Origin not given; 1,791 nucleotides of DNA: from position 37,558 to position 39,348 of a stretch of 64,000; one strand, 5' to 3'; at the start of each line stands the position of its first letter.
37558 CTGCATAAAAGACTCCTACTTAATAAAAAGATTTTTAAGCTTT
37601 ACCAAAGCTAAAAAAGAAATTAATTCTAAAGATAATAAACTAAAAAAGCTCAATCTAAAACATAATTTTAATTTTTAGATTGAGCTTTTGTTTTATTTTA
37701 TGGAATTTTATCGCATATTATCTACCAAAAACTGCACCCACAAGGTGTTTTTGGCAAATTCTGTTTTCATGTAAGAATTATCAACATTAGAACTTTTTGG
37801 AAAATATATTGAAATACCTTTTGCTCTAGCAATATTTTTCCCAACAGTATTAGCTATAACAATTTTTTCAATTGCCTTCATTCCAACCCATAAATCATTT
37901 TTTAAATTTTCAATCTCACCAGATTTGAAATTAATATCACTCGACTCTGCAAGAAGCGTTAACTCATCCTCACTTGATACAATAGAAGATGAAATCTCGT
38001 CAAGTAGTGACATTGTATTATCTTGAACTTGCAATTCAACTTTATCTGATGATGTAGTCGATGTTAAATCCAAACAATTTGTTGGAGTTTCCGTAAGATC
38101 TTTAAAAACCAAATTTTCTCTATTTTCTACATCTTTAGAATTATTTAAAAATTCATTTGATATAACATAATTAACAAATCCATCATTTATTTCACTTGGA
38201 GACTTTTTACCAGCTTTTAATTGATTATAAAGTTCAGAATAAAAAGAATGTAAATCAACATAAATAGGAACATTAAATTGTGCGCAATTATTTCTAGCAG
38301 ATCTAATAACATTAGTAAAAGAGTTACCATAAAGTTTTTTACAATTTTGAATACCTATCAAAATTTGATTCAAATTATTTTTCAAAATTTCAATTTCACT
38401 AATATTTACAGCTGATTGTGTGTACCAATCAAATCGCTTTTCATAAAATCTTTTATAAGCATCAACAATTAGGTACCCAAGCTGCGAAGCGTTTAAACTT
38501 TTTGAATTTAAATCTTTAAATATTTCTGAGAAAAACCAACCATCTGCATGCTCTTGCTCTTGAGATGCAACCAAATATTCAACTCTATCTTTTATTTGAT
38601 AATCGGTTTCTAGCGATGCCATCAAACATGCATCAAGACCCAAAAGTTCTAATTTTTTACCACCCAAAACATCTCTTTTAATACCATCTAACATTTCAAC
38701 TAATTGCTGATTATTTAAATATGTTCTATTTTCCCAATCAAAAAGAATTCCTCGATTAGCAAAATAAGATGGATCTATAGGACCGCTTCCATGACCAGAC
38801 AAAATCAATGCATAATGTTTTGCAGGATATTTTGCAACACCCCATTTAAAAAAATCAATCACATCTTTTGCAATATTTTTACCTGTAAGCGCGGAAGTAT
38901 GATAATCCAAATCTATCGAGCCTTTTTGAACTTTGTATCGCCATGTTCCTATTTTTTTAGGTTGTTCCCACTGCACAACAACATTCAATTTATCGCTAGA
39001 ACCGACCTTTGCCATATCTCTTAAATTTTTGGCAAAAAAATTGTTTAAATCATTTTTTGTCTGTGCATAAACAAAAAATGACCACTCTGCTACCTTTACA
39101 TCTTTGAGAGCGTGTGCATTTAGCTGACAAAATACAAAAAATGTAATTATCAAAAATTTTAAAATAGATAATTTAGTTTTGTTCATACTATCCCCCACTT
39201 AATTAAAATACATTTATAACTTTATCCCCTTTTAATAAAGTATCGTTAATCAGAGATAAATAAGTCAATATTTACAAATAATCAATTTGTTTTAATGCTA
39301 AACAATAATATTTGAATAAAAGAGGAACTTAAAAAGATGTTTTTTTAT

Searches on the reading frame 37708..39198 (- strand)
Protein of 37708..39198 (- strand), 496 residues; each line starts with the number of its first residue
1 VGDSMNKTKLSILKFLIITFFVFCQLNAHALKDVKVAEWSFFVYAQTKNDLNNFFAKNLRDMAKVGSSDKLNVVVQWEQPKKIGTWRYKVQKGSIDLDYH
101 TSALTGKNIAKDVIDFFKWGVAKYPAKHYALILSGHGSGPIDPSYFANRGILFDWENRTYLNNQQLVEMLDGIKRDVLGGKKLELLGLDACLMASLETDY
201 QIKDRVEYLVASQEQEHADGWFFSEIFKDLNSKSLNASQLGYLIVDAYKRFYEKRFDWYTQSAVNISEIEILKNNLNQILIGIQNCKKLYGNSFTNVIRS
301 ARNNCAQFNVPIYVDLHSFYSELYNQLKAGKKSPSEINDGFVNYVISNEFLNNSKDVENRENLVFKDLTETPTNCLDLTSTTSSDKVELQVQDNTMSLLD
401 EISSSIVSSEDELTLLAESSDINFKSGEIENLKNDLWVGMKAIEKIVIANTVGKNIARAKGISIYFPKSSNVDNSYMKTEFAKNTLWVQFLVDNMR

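Call 15: search_protein_families(library=pfam, proteins=[window:37708-39198:-], max_evalue=0.01)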
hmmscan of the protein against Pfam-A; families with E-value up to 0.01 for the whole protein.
window:37708-39198:- (496 aa): 1 family
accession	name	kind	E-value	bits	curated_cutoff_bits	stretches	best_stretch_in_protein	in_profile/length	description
PF03415.19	Peptidase_C11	-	8.2e-33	114.9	25.8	1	43-490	1-355/359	Clostripain family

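Call 44: search_solved_structures(query=window:37708-39195:-, max_evalue=0.001, show_alignments=5)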
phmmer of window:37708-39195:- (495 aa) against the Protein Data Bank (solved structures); distinct sequences matched with E-value up to 0.001: 8.
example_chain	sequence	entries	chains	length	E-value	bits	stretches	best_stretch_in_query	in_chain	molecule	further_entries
3uws_B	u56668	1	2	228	7.4e-10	41.5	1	183-280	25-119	hypothetical protein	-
4yec_B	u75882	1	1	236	7.9e-10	41.4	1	183-280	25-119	Clostripain family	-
6nag_A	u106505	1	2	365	1.8e-05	27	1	119-232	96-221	Clostripain-related protein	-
6n9j_A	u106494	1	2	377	0.00011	24.4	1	40-228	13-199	Clostripain-related protein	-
9cip_A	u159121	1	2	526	0.00015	24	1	108-226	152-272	Clostripain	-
6mzo_A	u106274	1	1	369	0.00075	21.7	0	40-235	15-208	Inactive Zymogen C11 Protease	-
4yec_A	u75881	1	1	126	0.00094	21.3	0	40-145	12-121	Clostripain family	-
3uws_A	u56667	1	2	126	0.00094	21.3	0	40-145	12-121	hypothetical protein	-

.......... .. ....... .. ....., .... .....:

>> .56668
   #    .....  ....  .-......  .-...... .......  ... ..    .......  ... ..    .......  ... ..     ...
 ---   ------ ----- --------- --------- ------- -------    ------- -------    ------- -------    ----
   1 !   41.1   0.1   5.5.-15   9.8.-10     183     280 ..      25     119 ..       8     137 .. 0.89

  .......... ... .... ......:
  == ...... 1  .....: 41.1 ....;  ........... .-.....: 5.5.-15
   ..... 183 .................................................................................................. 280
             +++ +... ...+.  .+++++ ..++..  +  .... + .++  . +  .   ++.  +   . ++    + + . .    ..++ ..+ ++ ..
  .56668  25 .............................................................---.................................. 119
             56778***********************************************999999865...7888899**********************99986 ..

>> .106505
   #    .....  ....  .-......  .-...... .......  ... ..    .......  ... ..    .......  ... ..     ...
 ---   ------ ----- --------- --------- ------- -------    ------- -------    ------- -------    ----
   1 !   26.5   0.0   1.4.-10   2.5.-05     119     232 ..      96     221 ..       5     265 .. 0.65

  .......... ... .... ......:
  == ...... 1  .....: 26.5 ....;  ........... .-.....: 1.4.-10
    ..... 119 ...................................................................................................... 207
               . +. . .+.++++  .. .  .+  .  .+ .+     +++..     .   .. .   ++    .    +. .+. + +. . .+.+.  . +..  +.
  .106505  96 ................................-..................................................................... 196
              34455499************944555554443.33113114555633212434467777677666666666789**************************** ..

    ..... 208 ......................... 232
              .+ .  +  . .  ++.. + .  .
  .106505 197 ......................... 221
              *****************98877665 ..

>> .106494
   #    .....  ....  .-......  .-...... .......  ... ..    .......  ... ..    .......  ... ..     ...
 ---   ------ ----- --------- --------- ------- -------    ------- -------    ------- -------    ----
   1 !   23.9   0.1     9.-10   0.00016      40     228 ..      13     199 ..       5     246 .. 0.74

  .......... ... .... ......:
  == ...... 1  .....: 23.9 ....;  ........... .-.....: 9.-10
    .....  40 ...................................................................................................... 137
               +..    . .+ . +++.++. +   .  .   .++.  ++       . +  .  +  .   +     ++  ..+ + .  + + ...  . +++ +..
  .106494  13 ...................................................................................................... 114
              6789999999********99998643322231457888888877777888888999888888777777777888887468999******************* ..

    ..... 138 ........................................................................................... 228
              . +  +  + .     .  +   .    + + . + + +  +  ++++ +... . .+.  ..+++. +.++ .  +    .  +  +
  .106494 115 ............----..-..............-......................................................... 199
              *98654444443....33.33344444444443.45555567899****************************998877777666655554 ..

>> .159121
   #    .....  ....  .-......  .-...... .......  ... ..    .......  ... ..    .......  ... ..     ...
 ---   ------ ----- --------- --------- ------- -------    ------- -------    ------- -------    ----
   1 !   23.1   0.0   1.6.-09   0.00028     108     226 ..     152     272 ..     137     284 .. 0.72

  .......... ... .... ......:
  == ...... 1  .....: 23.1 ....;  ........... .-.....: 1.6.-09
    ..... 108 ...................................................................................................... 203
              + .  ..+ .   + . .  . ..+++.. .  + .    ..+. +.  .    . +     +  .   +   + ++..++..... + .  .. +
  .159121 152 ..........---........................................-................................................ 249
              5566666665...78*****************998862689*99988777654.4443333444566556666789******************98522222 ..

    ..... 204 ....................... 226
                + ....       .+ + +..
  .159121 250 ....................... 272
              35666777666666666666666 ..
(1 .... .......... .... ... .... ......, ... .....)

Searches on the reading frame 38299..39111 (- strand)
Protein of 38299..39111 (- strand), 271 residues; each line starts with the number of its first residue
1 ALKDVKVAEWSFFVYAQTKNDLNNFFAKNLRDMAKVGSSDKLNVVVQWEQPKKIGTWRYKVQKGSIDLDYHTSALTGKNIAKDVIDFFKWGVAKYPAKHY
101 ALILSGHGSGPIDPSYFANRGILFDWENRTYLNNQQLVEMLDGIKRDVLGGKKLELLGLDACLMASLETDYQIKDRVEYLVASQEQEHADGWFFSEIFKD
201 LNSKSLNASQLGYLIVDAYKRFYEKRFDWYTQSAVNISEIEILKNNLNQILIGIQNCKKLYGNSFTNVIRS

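Call 48: find_homologous_proteins(query=window:38299-39111:-, max_evalue=0.00001)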
Query window:38299-39111:- (271 aa): 263 proteins with E <= 0.00001 among 934 candidates; the best 120 are listed.
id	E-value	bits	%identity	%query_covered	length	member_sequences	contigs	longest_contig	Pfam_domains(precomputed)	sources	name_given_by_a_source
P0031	4.2e-82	294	51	97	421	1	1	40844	PF03415.20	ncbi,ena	-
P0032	8.2e-77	276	48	93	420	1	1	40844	PF03415.20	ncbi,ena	-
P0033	4.8e-66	241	39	97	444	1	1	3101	PF03415.20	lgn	-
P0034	1.0e-63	233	41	97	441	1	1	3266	PF03415.20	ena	-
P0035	4.2e-63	231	40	93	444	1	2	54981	PF03415.20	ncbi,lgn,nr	ncbi:hypothetical protein K9L05_02465 [Candidatus Babeliales bacterium]|nr:hypothetical protein [Can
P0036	1.0e-61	227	38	92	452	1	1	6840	PF03415.20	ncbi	-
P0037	3.4e-61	225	37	98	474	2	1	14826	PF03415.20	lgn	-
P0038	3.5e-61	225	39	93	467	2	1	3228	PF03415.20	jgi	-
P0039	4.0e-61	225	41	93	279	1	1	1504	PF03415.20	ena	-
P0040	4.3e-61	225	38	97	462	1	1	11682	PF03415.20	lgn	-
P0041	4.6e-61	225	37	97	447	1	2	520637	PF03415.20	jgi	jgi:hypothetical protein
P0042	1.8e-60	223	41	95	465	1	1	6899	PF03415.20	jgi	jgi:hypothetical protein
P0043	2.0e-60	223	38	98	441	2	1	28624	PF03415.20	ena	-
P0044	2.3e-60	222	38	93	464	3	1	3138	PF03415.20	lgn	-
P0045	4.7e-59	218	42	97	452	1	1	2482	PF03415.20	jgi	-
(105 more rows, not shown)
